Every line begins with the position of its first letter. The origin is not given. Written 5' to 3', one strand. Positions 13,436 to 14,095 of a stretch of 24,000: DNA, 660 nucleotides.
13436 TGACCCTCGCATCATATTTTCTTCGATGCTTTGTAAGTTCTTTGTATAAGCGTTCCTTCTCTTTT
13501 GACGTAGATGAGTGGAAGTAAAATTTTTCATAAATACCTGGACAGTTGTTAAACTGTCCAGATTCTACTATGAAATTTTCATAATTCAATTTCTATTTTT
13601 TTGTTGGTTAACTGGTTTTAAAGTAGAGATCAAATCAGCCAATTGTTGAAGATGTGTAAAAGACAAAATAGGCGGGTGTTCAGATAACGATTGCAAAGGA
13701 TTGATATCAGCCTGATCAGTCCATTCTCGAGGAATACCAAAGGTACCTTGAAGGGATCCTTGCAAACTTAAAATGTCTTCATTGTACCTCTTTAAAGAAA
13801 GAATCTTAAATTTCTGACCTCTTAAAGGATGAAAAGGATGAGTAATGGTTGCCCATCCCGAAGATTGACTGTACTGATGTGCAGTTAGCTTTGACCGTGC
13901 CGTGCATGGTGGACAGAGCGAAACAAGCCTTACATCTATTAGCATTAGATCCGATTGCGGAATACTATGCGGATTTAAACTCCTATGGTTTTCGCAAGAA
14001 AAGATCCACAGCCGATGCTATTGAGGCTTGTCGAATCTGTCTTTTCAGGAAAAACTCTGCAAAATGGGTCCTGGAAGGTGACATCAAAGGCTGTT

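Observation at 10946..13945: Split gene across the ends of the serine-recombinase cassette: the SD+ATG at one end is in frame with a start-less DUF5372-like ORF at the other end only when the ends are joined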

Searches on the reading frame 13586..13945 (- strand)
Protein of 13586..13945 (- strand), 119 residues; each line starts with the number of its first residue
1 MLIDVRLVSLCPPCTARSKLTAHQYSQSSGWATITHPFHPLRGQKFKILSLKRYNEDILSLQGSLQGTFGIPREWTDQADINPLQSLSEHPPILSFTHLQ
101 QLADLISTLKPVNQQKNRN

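Call 3: search_protein_families(library=pfam, proteins=[window:13586-13945:-], max_evalue=0.01)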
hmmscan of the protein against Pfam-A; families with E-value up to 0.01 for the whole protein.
window:13586-13945:- (119 aa): 1 family
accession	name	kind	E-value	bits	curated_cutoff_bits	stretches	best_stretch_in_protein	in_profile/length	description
PF17342.7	DUF5372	-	5.7e-11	42.7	25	1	34-83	1-51/78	Family of unknown function (DUF5372)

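Call 5: find_homologous_proteins(query=window:13586-13945:-, max_evalue=0.001)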
Query window:13586-13945:- (119 aa): 42 proteins with E <= 0.001 among 45 candidates.
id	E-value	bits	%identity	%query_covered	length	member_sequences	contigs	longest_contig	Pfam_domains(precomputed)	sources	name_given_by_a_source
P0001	1.7e-57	210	95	85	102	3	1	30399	PF17342.8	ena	-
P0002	2.2e-50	187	85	87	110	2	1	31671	PF17342.8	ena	-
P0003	1.4e-45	172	82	85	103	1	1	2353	PF17342.8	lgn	-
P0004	5.7e-45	170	79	85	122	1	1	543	PF17342.8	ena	-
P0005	6.0e-31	125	60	83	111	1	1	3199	PF17342.8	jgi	jgi:hypothetical protein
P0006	9.5e-29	118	55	94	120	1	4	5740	PF17342.8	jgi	jgi:hypothetical protein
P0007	1.4e-27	114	61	82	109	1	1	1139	PF17342.8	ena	-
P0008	2.7e-25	106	59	78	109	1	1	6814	PF17342.8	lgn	-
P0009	5.5e-24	102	62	75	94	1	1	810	PF17342.8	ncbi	-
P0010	6.4e-24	102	59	83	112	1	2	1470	PF17342.8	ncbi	-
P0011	4.1e-23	99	59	76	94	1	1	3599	PF17342.8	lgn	-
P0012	1.5e-22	98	62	68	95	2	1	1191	PF17342.8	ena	-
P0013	2.9e-22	97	56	75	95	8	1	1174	PF17342.8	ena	-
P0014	3.3e-22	96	61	68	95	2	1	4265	PF17342.8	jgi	jgi:hypothetical protein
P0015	4.8e-22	96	57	74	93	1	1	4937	PF17342.8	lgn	-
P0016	4.0e-21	93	56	82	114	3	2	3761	PF17342.8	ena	-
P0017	9.1e-21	92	54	76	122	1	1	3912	PF17342.8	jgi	jgi:hypothetical protein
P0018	1.2e-19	88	51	76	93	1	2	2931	PF17342.8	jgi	jgi:hypothetical protein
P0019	3.8e-19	87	56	78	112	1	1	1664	PF17342.8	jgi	jgi:Family of unknown function (DUF5372)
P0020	3.8e-19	87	44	85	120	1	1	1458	PF17342.8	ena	-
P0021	4.0e-19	87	47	80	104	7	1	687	PF17342.8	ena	-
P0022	8.3e-19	86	51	76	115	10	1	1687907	PF17342.8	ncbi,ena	-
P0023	3.9e-18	83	50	76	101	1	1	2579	PF17342.8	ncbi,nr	ncbi:MAG: DUF5372 family protein, partial [Bacillota bacterium]|nr:DUF5372 family protein [Bacillota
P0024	4.9e-18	83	47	81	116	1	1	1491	PF17342.8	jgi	-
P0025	2.4e-17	81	51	65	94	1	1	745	PF17342.8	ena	-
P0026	9.8e-16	76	59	61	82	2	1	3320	PF17342.8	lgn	-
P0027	1.7e-15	75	45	79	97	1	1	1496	PF17342.8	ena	-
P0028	2.2e-15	75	52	66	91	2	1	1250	PF17342.8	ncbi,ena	-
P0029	3.3e-14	71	61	58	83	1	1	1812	PF17342.8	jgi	jgi:hypothetical protein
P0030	2.4e-13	68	47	70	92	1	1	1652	PF17342.8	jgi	jgi:hypothetical protein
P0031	1.9e-9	55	42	72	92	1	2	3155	PF17342.8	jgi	jgi:hypothetical protein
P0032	2.4e-9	55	41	72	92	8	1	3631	PF17342.8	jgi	jgi:hypothetical protein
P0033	2.8e-9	55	40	72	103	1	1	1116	PF17342.8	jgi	jgi:hypothetical protein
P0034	3.5e-9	55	40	72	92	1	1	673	PF17342.8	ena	-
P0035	4.9e-9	54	41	67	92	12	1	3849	PF17342.8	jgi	jgi:hypothetical protein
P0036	5.4e-9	54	43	67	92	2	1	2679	PF17342.8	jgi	jgi:hypothetical protein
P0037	1.6e-8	52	42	72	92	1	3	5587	PF17342.8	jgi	jgi:hypothetical protein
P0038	2.0e-8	52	45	48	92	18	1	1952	PF17342.8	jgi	-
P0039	2.2e-7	49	38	72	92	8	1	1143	PF17342.8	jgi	jgi:hypothetical protein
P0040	9.7e-7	47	37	72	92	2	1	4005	PF17342.8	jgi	jgi:hypothetical protein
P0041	7.3e-6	44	38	66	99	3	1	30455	PF17342.8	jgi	jgi:hypothetical protein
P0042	9.1e-6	43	39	64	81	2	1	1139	PF17342.8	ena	-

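Call 8: find_encoding_contigs(protein=P0001, flank=7000, max_places=4)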
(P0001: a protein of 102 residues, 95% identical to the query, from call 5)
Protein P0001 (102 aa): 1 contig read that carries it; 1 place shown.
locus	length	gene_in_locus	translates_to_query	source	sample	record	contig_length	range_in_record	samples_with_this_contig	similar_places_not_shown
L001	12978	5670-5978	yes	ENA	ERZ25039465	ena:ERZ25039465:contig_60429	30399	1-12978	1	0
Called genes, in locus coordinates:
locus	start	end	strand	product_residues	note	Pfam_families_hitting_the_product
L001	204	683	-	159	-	PF01609:DDE_Tnp_1 (faint)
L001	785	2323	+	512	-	PF22483:Mu-transpos_C_2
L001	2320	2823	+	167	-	PF01695:IstB_IS21, PF13481:AAA_25 (weak), PF02562:PhoH (faint)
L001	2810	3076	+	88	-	PF01695:IstB_IS21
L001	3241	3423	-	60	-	-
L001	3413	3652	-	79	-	PF01609:DDE_Tnp_1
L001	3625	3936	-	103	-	PF13808:DDE_Tnp_1_assoc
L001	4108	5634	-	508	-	PF00078:RVT_1, PF01348:Intron_maturas2, PF21368:AI2M-like_HNH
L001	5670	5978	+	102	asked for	PF17342:DUF5372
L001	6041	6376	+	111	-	PF20586:DUF6788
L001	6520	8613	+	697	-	PF00239:Resolvase, PF07508:Recombinase, PF13408:Zn_ribbon_recom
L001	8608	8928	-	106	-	-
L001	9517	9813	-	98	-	-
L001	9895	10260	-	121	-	-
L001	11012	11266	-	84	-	-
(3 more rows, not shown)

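Call 9: find_encoding_contigs(protein=P0002, flank=7000, max_places=4)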
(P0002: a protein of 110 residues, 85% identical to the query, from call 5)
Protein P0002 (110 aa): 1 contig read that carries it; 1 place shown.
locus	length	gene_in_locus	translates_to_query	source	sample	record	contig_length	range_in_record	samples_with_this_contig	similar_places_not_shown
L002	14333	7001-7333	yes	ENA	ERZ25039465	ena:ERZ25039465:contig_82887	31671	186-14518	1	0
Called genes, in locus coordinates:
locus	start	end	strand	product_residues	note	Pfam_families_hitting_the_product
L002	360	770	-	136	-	PF12796:Ank_2 (weak)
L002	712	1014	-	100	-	-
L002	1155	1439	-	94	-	PF00023:Ank (faint), PF12796:Ank_2 (weak)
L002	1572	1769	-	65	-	-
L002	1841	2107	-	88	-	-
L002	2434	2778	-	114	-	-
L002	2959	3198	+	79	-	-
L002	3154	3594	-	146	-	-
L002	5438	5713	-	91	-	PF21368:AI2M-like_HNH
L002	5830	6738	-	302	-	PF00078:RVT_1 (faint), PF01348:Intron_maturas2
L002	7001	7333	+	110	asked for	PF17342:DUF5372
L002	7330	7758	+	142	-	-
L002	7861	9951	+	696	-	PF00239:Resolvase, PF07508:Recombinase, PF13408:Zn_ribbon_recom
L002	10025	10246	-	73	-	-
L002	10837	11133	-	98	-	-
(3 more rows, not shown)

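Call 14: find_related_loci(query=A1, collection=genome_contigs, flank=6000)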
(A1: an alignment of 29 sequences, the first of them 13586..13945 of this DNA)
Query A1 (119 aa) in genome_contigs; peptide patterns used: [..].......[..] (x = any residue, [..] = any of these).
115 stretches matched a pattern; 103 encode a relative of the query (tblastn E <= 1e-3); the best 80 are kept; 80 distinct loci.
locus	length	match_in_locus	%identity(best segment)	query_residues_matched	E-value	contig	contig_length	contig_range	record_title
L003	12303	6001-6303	87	16-116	1e-55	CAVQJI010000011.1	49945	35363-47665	MAG: uncultured proteobacterium isolate MFD10064.bin.1.32 genome assembly, contig: contig_15857, whole genome shotgun se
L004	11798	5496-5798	87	16-116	1e-55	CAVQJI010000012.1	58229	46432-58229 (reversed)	MAG: uncultured proteobacterium isolate MFD10064.bin.1.32 genome assembly, contig: contig_19551, whole genome shotgun se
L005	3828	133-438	56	19-118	2e-31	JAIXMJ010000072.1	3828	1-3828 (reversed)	MAG: Wolbachia sp. isolate wTex Contig_72, whole genome shotgun sequence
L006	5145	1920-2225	51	19-119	1e-27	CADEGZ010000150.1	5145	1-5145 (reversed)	MAG: uncultured proteobacterium isolate Proteobacteria sp. RBC072 genome assembly, contig: MAG072_150, whole genome shot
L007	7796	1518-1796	53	19-110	1e-25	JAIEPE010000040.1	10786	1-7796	MAG: Alphaproteobacteria bacterium isolate co.spades.DASTOOL.1kb_161 c_000000428112, whole genome shotgun sequence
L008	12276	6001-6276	51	19-109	1e-23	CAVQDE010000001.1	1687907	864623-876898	MAG: uncultured Gammaproteobacteria bacterium isolate MFD03399.bin.2.63 genome assembly, contig: contig_2196, whole geno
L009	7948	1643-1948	47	14-118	1e-23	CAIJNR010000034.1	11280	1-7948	MAG: uncultured Francisellaceae bacterium isolate AlinenLipids_bin-5883 genome assembly, contig: bin-5883:034/132, whole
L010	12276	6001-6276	51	19-109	1e-23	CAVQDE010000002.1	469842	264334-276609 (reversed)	MAG: uncultured Gammaproteobacteria bacterium isolate MFD03399.bin.2.63 genome assembly, contig: contig_36257, whole gen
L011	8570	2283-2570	51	15-109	2e-23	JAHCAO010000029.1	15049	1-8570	MAG: Gammaproteobacteria bacterium isolate ACE_PRO69 PRO69_29, whole genome shotgun sequence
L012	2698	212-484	48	17-110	7e-23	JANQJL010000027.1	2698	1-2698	MAG: Simkaniaceae bacterium isolate PL25a_bin.114 k99_4140489, whole genome shotgun sequence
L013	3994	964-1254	46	16-111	2e-22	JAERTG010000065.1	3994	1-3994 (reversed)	MAG: Candidatus Neomarinimicrobiota bacterium isolate BH26 c_000000002882, whole genome shotgun sequence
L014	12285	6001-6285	51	16-110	2e-22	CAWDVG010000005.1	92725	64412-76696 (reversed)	MAG: uncultured Gammaproteobacteria bacterium isolate MFD05512.bin.2.113 genome assembly, contig: contig_44043, whole ge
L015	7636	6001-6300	46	18-116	2e-21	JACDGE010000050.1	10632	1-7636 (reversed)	MAG: Alphaproteobacteria bacterium isolate MGR_bin404 SD2908_NODE_2815_length_10632_cov_2.990386, whole genome shotgun s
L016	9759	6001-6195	57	15-78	3e-20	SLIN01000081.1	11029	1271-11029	MAG: Spirochaetales bacterium isolate CSSed165cm_200 CSSed16-5cm-21839, whole genome shotgun sequence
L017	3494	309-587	45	10-107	5e-20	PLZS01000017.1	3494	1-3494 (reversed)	MAG: Candidatus Melainabacteria bacterium isolate palsa_1080 73.20120700_P3D.118_contig_75750, whole genome shotgun sequ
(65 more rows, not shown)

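Call 38: search_solved_structures(query=A2, max_evalue=1)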
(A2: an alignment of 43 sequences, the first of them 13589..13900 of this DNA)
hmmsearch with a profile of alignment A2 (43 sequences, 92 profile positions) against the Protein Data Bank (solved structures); distinct sequences matched with E-value up to 1: 0.

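Call 42: predict_structure(alignment_id=A2)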
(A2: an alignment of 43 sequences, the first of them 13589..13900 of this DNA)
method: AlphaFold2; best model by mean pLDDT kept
length: 104 residues; sequences in the alignment: 43
mean_pLDDT: 76.1   pTM: 0.48
mean pLDDT of the five models: 76.1, 74.1, 74.0, 73.0, 67.6
residues with pLDDT >= 90: 34; 70-90: 36; 50-70: 22; < 50: 12
segments of 3 or more residues with pLDDT < 50: 1-8, 101-104
pLDDT, mean of each block of 10 residues (from residue 1): 47 81 92 85 87 89 71 64 87 70 47
secondary structure, 60 per line:
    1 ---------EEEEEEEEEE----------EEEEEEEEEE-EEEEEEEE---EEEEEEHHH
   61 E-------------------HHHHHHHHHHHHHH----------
elements in order: E10-19 E30-39 E41-48 E52-57 H81-94

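Call 45: fold_search(model_id=the predicted structure, library=pdb)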
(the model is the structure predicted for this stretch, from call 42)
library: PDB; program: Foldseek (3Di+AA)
matches with E <= 10: 544; with E <= 0.001: 0
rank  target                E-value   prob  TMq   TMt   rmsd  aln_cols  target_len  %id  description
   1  7pzy_F                5.1e-02  0.99  0.40  0.17  12.2        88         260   15  Structure of the vacant Candida albicans 80S ribosome (released 2022-05-18)
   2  8c3a_G                6.4e-02  1.00  0.39  0.17   2.9        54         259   15  Crystal structure of ailanthone bound to the Candida albicans 80S ribosome (released 2024-01-10)
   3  8ova_A1               7.6e-02  0.97  0.39  0.17  12.5        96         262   17  CRYO-EM STRUCTURE OF TRYPANOSOMA BRUCEI PROCYCLIC FORM 80S RIBOSOME : PARENTAL STRAIN (released 2023-11-29)
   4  9n73_L4               1.1e-01  1.00  0.39  0.19   2.9        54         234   18  SSU processome maturation and disassembly, State G (released 2025-10-29)
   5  6tmf_F                1.1e-01  1.00  0.36  0.17   2.0        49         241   16  Structure of an archaeal ABCE1-bound ribosomal post-splitting complex (released 2020-02-12)
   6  8oj3_G                1.3e-01  1.00  0.39  0.17   2.9        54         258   15  Crystal structure of the Candida albicans 80S ribosome in complex with geneticin G418 (rotated state) (released 2024-10-09)
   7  6sw9_E                1.4e-01  0.99  0.38  0.17   2.1        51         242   14  IC2A model of cryo-EM structure of a full archaeal ribosomal translation initiation complex devoid of aIF1 in P. abyss (released 2020-02-19)
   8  7mq9_L4               1.7e-01  0.99  0.39  0.18   2.9        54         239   13  Cryo-EM structure of the human SSU processome, state pre-A1* (released 2021-09-22)
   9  9npx_D                1.9e-01  0.99  0.38  0.17   3.0        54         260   13  SARS-CoV-2 nsp1 bound to the Rhinolophus lepidus 40S ribosomal subunit (local refinement of the 40S body) (released 2025-06-11)
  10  7olc_SE               1.9e-01  0.93  0.40  0.17  13.2        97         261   15  Thermophilic eukaryotic 80S ribosome at idle POST state (released 2022-01-26)
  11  8a98_SE               2.1e-01  0.99  0.40  0.17   2.5        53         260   13  CRYO-EM STRUCTURE OF LEISHMANIA MAJOR 80S RIBOSOME : snoRNA MUTANT (released 2023-10-11)
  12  7qca_SE0              2.1e-01  0.99  0.39  0.17   2.8        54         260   13  Spraguea lophii ribosome (released 2022-11-30)
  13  9n74_L4               2.1e-01  0.99  0.39  0.18   2.8        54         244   18  SSU processome maturation and disassembly, State H (released 2025-10-29)
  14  6zon_q                2.4e-01  0.99  0.38  0.17   3.0        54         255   13  SARS-CoV-2 Nsp1 bound to a human 43S preinitiation ribosome complex - state 1 (released 2020-07-29)
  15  7r81_F2               2.4e-01  0.99  0.39  0.17   2.9        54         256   18  Structure of the translating Neurospora crassa ribosome arrested by cycloheximide (released 2021-12-01)
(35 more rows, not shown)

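Call 64: search_protein_representatives(alignment_id=A2)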
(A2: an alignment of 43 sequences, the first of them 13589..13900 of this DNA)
Query: 43 sequences, 92 profile positions. Proteins with E-value up to 0.001 (for the whole library): 1532; up to 1e-10: 447; up to 1e-30: 2. The best 150 are listed.
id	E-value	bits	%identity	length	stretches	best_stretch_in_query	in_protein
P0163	1.3e-31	124.7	-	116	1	2-87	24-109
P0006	1.0e-30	121.9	-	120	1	1-91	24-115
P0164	4.4e-29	116.6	-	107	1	1-85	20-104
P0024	2.9e-28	114.0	-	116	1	1-89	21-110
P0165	2.5e-27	111.0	-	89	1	1-87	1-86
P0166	3.2e-27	110.7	-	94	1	3-90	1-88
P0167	4.3e-27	110.3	-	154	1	1-89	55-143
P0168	5.2e-27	110.0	-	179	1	1-85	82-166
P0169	6.7e-27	109.7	-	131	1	1-85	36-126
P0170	2.6e-26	107.8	-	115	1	1-89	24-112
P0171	4.1e-26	107.1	-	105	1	1-88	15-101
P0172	6.1e-26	106.6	-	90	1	1-85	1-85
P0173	8.5e-26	106.1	-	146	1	1-87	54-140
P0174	9.7e-26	105.9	-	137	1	1-88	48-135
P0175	1.4e-25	105.5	-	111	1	1-89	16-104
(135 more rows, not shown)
